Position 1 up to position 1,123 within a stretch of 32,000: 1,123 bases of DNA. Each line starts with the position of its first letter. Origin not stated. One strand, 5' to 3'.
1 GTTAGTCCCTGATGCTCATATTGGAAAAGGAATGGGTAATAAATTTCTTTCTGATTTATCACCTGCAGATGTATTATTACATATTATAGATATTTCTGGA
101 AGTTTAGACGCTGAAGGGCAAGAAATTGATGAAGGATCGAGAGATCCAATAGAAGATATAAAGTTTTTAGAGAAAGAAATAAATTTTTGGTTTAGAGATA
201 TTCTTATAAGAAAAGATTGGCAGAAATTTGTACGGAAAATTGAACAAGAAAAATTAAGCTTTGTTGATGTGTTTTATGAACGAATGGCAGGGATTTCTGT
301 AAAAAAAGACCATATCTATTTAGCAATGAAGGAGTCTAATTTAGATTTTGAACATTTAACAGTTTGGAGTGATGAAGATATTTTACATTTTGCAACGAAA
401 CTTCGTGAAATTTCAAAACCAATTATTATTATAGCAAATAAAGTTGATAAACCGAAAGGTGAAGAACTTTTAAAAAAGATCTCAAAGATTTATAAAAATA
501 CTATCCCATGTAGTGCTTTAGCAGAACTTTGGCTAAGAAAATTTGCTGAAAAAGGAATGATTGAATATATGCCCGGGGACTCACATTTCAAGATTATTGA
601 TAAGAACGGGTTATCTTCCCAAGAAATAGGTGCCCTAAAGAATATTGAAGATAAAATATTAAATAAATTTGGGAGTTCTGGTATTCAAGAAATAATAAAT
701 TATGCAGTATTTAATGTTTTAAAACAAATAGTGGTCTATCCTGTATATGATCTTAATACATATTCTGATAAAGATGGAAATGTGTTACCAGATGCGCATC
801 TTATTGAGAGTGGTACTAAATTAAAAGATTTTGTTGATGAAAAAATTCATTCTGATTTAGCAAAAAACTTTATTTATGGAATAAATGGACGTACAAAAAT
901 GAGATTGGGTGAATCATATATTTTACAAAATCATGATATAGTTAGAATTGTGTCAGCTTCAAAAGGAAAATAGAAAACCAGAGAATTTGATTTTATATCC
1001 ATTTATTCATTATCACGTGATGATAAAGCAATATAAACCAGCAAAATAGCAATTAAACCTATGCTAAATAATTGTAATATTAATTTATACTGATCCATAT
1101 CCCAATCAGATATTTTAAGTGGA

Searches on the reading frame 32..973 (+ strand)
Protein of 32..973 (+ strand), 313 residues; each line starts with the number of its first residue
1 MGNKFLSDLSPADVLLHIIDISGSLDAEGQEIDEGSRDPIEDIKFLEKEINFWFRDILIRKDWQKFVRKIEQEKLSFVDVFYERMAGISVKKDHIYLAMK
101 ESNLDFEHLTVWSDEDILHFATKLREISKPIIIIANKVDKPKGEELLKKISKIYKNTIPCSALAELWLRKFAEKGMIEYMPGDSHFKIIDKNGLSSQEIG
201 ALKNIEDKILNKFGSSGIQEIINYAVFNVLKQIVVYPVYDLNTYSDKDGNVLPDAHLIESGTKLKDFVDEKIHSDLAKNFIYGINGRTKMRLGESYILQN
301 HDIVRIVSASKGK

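Call 85: search_protein_families(library=pfam, proteins=[window:32-973:+], max_evalue=0.01)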
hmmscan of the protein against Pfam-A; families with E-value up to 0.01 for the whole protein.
window:32-973:+ (313 aa): 3 families
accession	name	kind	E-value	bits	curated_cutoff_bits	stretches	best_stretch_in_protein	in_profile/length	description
PF08438.16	YGR210-like_G4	-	1.8e-33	115.7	24.7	1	135-240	2-108/108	Obg-like GTPase YGR210-like, G4 motif-containing domain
PF02824.27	TGS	-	1.2e-06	28.8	22.2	1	251-307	4-59/60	TGS domain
PF23031.1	GBD_ELAPOR1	-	0.0035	17.6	27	1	61-111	4-54/165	ELAPOR1-like, galactose binding domain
